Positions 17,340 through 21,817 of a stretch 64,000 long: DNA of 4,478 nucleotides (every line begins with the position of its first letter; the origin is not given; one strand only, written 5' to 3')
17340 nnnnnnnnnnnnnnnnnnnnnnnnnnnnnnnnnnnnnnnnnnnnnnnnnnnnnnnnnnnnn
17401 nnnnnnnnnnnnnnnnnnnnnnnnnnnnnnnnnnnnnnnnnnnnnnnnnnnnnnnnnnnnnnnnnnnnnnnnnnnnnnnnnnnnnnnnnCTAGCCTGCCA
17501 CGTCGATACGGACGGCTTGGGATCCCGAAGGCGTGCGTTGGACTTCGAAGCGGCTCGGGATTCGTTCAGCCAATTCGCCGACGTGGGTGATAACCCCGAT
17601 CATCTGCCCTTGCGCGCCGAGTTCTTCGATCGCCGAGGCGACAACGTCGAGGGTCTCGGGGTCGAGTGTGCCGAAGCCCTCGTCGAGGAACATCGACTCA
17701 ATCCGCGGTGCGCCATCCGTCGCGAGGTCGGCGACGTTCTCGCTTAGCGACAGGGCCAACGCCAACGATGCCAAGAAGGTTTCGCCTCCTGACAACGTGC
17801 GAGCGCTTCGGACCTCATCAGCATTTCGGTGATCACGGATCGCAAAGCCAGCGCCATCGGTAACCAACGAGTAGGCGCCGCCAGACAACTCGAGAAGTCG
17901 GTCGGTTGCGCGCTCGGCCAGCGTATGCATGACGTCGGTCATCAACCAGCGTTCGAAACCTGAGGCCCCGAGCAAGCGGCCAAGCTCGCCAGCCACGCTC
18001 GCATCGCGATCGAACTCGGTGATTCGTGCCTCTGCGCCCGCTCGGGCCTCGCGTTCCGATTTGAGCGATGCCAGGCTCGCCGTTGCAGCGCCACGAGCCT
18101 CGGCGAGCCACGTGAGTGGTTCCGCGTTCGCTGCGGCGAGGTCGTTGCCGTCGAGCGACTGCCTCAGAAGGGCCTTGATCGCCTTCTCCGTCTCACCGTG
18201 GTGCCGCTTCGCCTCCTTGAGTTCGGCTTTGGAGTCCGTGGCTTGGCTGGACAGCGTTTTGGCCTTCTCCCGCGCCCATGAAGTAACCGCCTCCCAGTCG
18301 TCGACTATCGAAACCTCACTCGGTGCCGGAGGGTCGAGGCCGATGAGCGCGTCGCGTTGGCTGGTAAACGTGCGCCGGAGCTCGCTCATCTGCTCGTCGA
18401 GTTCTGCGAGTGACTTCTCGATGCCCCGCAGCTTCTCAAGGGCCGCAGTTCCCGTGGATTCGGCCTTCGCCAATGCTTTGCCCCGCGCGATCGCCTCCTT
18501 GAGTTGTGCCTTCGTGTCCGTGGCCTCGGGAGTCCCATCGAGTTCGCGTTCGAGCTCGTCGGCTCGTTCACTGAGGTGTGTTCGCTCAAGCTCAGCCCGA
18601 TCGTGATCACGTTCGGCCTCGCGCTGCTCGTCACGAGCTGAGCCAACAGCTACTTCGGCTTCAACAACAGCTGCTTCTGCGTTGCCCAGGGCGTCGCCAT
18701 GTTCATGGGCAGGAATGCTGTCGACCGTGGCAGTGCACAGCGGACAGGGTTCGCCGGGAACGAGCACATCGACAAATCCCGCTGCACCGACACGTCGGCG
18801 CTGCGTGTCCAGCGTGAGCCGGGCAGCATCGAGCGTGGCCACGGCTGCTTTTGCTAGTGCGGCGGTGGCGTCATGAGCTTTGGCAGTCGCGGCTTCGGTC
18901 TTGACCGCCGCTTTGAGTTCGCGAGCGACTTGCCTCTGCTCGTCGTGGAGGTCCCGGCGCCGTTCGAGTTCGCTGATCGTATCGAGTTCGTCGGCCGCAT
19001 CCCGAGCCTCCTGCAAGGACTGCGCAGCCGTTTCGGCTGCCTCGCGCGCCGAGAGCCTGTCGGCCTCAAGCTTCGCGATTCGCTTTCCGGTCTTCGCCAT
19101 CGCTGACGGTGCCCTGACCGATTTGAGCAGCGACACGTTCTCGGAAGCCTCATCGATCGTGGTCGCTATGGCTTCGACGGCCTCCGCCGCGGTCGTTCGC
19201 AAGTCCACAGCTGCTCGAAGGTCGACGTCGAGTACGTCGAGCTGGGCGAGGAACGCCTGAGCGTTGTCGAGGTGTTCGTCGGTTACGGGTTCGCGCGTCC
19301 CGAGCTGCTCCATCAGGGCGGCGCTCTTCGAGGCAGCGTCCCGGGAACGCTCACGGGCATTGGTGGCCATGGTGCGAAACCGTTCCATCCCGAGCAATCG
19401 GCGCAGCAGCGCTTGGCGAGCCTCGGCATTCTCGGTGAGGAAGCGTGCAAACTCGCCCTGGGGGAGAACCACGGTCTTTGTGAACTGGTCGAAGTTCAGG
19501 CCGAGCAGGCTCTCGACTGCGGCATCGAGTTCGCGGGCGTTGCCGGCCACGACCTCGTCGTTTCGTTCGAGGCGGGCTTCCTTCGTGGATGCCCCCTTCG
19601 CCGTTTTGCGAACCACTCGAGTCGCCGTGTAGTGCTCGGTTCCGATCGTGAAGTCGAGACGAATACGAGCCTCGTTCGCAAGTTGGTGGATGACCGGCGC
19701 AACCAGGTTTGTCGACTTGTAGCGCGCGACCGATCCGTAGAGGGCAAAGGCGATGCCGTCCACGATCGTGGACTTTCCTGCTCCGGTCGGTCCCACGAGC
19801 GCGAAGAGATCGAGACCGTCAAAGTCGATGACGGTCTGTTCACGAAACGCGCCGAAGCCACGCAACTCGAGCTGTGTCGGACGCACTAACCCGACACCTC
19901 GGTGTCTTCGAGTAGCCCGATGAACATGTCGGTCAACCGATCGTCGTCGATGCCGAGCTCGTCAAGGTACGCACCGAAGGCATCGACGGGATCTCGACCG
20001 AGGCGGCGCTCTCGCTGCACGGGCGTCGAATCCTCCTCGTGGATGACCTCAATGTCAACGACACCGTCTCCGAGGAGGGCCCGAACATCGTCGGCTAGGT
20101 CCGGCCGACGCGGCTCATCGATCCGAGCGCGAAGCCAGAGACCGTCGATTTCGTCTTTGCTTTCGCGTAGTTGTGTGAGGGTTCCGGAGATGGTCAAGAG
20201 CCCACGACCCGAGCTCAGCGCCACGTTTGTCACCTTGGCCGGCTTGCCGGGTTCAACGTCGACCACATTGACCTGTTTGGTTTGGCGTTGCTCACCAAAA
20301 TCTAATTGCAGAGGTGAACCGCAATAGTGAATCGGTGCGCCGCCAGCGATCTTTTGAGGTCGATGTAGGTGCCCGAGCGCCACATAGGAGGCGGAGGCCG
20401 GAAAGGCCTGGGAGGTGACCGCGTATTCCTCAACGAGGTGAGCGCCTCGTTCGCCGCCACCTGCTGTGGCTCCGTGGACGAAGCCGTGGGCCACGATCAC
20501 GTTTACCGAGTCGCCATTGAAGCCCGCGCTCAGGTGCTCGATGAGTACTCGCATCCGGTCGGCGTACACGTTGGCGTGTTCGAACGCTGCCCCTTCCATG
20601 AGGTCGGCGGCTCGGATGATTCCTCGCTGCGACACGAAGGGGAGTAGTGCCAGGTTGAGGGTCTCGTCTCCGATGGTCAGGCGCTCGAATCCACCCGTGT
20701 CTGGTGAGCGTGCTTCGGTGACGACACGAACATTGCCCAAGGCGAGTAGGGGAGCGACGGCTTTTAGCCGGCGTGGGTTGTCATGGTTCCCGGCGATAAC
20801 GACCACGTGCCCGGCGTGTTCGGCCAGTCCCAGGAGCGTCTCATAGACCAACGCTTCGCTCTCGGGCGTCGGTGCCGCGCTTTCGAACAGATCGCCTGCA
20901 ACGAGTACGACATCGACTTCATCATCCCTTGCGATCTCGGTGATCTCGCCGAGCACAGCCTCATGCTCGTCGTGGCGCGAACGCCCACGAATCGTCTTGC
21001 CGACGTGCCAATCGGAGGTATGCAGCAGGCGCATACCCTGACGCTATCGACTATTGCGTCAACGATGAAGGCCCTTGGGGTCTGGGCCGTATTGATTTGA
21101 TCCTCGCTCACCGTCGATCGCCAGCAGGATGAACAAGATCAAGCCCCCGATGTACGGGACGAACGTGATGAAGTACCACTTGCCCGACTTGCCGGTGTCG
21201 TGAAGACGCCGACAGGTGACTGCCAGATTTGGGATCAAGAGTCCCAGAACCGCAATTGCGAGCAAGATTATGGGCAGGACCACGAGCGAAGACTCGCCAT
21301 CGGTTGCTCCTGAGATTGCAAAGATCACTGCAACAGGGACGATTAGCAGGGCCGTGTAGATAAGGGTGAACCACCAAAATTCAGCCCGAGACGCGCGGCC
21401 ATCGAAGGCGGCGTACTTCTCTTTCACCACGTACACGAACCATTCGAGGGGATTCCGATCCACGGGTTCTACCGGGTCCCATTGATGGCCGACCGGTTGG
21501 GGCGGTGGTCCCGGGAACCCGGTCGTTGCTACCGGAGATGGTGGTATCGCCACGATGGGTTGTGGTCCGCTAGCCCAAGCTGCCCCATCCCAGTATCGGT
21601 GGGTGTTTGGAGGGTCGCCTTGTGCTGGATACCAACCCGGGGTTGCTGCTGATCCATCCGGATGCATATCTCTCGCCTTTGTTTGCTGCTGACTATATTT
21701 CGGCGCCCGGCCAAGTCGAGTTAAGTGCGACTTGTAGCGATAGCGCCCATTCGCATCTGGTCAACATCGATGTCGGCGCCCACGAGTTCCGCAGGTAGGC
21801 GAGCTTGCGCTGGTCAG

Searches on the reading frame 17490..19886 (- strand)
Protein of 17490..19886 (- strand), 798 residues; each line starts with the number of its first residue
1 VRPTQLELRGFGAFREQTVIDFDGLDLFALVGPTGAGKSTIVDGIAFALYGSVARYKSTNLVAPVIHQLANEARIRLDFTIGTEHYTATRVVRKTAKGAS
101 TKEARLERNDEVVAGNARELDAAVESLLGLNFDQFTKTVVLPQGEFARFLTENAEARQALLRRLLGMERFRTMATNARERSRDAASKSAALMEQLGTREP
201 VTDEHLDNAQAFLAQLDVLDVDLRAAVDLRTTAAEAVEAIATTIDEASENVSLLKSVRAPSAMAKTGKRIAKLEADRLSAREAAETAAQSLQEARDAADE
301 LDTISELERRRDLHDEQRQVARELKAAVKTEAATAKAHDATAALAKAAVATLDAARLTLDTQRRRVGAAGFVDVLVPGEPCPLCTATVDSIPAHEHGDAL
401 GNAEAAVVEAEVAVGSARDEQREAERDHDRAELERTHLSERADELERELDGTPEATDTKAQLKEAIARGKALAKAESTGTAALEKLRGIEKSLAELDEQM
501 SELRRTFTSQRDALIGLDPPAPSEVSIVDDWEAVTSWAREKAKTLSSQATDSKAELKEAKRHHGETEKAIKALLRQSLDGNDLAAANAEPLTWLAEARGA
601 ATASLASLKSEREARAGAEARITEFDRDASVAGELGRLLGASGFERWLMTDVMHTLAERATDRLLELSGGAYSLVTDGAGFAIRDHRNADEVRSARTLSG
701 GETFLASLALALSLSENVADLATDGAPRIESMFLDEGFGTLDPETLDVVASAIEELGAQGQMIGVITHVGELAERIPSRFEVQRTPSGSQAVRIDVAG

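Call 66: search_protein_families(library=ncbifam, proteins=[window:17490-19886:-], max_evalue=0.001)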
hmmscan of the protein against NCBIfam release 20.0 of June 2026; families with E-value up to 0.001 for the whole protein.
window:17490-19886:- (798 aa): 19 families
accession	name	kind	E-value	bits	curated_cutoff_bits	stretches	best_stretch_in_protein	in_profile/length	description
TIGR00618.1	sbcc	subfamily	1.5e-75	254.9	478.5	2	1-216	1-225/1043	exonuclease subunit SbcC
NF041752.4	sbcc_Bac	equivalog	1.1e-61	209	1420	2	1-215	1-224/1130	exonuclease subunit SbcC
NF041751.2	sbcc_Staph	equivalog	8.9e-58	196.1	920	3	691-784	906-997/1007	exonuclease subunit SbcC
NF007600.2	PRK10246.1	equivalog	2.9e-39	134.8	750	2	431-784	680-1031/1047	exonuclease subunit SbcC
NF002572.0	PRK02224.1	equivalog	1.9e-23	82.7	1087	1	1-465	1-438/888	DNA double-strand break repair ATPase Rad50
NF041035.1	Rad50_Halo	equivalog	2.1e-23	82.6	1000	1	1-196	1-193/883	DNA double-strand break repair ATPase Rad50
NF003034.1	PRK03918.1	equivalog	2.9e-18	65.3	700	1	4-331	4-316/878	DNA double-strand break repair ATPase Rad50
NF002244.0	PRK01156.1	equivalog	4.2e-18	64.8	847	1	19-180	18-174/895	DNA double-strand break repair ATPase Rad50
NF041034.1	Rad50_Sulf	equivalog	4.6e-16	57.9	1000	1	15-161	14-150/872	DNA double-strand break repair ATPase Rad50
NF053563.1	Rkd4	equivalog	3.2e-12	45.4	860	1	4-168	4-161/747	arcadin-4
TIGR02168.1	SMC_prok_B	equivalog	1.7e-11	42.6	567.35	1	4-49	3-47/1181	chromosome segregation protein SMC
NF040873.1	AztA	equivalog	1.5e-06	27.9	220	0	24-57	17-53/191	zinc ABC transporter ATP-binding protein AztA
NF045780.1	TrlF_fam_ATP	equivalog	1.9e-06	26.9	350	1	26-336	310-634/944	TrlF family AAA-like ATPase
NF010068.0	PRK13548.1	equivalog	2.8e-06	26.6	261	0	24-49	30-55/261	heme ABC transporter ATP-binding protein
TIGR00611.2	recf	equivalog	1.9e-05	24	172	0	5-107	3-100/339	DNA replication/repair protein RecF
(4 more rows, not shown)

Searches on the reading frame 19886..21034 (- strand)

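Call 40: search_protein_families(library=pfam, proteins=[window:19886-21034:-], max_evalue=0.001)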
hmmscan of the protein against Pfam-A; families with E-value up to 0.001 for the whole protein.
window:19886-21034:- (382 aa): 2 families
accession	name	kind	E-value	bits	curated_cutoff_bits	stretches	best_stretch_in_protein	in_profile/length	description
PF00149.33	Metallophos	-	5.7e-12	46.9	21.5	1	1-226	1-191/191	Calcineurin-like phosphoesterase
PF12850.12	Metallophos_2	-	5.8e-07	30.1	27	1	1-229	1-122/154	Calcineurin-like phosphoesterase superfamily domain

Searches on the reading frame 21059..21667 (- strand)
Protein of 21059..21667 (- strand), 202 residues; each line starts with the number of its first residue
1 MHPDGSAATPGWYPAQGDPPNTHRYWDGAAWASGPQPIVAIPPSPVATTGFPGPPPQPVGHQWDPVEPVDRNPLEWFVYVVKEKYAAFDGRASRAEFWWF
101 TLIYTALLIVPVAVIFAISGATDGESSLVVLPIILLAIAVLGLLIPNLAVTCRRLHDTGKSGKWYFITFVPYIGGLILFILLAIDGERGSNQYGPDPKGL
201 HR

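Call 40: search_protein_families(library=pfam, proteins=[window:21059-21667:-], max_evalue=0.001)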
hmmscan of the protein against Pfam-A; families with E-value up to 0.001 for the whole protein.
window:21059-21667:- (202 aa): 2 families
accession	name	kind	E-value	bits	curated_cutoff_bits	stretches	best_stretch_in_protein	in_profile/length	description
PF05656.20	DUF805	-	3.7e-32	111.5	25.7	1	85-195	1-111/111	Protein of unknown function (DUF805)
PF10708.14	DUF2510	-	1.3e-06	28.5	24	1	10-43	1-34/35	Protein of unknown function (DUF2510)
